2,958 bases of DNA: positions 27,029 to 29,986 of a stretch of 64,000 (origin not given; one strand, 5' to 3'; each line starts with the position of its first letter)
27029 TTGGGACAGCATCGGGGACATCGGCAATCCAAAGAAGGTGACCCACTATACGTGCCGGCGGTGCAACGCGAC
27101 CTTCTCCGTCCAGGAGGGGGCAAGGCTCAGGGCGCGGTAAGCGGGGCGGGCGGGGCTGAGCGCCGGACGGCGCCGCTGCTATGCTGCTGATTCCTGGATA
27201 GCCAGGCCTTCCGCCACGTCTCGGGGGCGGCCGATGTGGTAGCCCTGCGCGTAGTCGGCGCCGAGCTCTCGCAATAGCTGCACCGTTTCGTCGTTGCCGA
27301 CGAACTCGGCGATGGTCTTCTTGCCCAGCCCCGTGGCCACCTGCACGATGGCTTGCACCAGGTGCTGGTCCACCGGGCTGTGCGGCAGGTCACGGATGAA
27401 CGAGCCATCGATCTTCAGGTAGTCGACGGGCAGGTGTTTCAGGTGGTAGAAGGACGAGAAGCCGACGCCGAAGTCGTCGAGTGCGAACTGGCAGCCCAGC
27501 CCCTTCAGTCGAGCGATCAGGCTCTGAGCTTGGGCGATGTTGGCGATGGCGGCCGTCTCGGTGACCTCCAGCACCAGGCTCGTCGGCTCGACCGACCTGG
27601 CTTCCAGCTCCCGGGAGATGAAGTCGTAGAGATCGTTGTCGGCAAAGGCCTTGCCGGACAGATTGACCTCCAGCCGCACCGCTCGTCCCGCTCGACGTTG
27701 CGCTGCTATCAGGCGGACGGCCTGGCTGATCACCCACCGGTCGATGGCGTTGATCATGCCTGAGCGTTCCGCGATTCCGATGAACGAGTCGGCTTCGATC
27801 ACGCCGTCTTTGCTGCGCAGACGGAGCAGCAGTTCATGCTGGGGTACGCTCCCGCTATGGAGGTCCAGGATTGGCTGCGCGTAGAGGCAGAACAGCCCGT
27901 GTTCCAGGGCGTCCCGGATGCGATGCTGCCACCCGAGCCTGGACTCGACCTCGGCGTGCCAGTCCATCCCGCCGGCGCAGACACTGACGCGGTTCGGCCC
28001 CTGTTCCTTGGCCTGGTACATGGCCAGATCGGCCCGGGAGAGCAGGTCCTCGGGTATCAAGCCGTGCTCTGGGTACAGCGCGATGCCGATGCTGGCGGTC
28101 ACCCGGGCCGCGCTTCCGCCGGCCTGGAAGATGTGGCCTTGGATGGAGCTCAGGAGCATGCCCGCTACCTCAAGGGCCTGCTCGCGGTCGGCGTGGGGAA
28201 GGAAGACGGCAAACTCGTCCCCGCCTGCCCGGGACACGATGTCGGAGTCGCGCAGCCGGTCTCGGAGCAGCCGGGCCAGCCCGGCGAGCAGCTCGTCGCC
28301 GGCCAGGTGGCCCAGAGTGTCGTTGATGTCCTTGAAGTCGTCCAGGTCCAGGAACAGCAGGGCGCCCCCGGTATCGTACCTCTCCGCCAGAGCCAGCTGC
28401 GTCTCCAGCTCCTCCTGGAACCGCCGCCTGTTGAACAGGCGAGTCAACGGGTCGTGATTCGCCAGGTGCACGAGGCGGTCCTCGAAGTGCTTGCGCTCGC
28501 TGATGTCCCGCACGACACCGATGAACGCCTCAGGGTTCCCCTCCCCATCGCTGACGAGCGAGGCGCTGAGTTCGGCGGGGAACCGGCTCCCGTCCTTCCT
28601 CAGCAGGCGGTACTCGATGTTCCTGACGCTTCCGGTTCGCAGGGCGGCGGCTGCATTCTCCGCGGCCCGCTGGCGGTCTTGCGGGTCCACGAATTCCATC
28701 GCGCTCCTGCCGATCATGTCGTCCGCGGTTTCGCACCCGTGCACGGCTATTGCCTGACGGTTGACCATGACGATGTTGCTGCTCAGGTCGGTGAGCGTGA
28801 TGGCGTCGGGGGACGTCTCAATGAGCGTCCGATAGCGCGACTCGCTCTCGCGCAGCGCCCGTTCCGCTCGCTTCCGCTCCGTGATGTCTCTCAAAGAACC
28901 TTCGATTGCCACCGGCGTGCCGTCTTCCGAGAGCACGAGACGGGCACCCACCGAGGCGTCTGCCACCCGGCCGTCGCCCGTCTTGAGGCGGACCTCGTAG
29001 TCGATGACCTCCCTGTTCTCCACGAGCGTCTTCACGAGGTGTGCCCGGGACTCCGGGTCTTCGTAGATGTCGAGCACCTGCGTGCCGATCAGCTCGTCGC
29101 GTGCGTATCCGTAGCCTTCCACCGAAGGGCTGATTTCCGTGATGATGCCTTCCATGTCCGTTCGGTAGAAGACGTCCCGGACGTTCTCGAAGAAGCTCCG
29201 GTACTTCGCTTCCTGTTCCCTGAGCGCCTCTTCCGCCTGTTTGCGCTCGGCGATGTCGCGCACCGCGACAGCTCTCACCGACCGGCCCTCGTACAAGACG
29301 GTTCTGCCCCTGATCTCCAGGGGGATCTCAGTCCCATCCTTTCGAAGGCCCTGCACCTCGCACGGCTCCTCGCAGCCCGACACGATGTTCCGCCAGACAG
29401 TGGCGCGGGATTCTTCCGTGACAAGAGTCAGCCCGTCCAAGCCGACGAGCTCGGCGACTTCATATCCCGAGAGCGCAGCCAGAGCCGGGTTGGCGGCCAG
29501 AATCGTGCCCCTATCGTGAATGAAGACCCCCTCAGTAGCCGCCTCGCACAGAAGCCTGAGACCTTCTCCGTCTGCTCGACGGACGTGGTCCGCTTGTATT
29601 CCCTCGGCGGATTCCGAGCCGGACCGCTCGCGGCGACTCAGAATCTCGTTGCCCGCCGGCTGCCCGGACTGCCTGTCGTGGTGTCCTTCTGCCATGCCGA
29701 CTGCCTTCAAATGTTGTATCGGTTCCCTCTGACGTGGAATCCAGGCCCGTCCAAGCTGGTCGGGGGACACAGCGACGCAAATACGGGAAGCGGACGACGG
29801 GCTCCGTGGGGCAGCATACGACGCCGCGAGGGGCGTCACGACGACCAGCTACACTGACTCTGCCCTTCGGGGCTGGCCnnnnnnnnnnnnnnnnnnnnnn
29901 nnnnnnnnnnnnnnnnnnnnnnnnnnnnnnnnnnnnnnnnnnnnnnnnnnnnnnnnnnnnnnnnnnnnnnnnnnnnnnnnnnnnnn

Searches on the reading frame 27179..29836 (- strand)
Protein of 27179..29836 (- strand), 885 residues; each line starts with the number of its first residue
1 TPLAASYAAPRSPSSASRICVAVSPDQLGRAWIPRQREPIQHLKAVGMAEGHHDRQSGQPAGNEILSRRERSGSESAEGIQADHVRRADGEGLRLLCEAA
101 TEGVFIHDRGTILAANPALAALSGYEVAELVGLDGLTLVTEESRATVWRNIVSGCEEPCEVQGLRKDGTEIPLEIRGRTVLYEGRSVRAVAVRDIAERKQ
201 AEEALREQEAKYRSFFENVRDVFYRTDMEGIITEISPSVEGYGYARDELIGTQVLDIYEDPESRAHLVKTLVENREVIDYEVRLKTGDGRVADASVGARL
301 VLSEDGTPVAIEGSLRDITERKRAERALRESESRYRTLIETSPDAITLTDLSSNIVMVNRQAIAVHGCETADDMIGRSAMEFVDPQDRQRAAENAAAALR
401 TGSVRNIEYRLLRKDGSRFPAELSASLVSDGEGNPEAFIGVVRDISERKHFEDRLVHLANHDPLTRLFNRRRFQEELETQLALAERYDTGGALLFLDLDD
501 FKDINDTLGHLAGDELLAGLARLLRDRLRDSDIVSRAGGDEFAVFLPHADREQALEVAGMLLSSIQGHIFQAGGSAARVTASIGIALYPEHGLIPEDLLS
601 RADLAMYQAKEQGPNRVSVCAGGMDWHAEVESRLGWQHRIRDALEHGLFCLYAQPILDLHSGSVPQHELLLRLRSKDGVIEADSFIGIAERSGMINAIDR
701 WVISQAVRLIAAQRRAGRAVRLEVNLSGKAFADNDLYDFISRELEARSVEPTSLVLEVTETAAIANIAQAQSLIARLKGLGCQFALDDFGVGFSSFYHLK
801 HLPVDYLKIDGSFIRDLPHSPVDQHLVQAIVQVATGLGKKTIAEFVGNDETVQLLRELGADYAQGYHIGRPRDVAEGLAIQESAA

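Call 10: search_protein_families(library=pfam, proteins=[window:27179-29836:-], max_evalue=0.001)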
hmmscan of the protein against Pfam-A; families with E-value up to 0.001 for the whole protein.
window:27179-29836:- (885 aa): 8 families
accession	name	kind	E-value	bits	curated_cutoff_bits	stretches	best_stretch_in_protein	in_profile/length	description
PF00563.25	EAL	-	2.7e-70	236.8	31.3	1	639-871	3-236/236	EAL domain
PF00990.26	GGDEF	-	8.5e-48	162.6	23.8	1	459-616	1-161/161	Diguanylate cyclase, GGDEF domain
PF13426.13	PAS_9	-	3e-43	146.7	27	3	343-447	1-103/103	PAS domain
PF00989.32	PAS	-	7.6e-32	110.1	22.6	3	334-445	2-113/113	PAS fold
PF08448.16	PAS_4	-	1.7e-24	86.6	23.1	2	340-449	2-109/110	PAS fold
PF08447.18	PAS_3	-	7.6e-23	81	25.6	1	358-442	4-89/89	PAS fold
PF13188.13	PAS_8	-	1e-16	60.6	21.8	2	334-390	2-56/65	PAS domain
PF24820.1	Diguanyl_cycl_sensor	-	0.00091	19.6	28.1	0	338-444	1-109/109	Diguanylate cyclase-like sensor domain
